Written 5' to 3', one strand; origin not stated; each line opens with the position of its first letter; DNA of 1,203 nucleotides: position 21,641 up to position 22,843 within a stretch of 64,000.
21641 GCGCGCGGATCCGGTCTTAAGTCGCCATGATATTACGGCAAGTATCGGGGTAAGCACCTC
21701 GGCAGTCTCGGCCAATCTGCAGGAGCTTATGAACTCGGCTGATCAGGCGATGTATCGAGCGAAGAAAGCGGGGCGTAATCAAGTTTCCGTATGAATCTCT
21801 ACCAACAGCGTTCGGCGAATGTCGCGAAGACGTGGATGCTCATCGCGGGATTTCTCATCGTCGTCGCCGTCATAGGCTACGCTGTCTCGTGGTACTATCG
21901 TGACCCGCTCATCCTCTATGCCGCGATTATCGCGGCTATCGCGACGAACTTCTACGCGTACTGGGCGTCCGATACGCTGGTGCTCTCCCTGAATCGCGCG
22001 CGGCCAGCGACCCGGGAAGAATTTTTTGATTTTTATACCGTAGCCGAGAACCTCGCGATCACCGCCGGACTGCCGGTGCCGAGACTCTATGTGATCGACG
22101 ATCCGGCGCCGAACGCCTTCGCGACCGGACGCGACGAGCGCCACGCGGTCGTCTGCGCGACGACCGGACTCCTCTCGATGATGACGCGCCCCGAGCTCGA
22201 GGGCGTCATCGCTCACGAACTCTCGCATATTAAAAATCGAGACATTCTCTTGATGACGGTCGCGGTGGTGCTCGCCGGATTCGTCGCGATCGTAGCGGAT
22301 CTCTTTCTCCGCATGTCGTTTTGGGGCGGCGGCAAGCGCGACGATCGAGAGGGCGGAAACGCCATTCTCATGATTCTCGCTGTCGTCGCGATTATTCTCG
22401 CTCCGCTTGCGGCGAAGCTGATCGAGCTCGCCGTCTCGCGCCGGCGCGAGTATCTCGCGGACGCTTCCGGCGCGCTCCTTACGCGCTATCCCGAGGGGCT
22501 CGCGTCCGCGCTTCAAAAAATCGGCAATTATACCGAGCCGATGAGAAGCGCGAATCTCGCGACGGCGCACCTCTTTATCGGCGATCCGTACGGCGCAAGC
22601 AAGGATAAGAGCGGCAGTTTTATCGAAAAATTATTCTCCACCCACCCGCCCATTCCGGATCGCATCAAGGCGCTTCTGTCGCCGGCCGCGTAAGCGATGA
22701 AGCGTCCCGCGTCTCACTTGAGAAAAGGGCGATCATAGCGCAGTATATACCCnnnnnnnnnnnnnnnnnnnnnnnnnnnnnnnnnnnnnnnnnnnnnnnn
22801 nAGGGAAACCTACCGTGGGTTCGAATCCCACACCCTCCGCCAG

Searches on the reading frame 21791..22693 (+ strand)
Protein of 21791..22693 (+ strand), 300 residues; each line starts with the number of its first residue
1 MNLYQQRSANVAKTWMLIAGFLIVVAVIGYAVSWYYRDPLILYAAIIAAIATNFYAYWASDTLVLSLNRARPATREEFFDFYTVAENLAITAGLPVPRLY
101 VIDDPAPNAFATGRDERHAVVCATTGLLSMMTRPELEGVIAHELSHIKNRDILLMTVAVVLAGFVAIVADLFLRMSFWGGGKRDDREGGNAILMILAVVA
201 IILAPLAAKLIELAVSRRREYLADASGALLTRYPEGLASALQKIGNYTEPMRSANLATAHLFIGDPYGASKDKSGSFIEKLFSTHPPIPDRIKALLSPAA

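Call 59: search_protein_families(library=pfam, proteins=[window:21791-22693:+], max_evalue=0.001)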
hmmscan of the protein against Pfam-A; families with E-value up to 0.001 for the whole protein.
window:21791-22693:+ (300 aa): 1 family
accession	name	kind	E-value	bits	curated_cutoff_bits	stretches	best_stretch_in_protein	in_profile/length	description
PF01435.24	Peptidase_M48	-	5.8e-32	111.5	20.3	1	84-297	10-184/186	Peptidase family M48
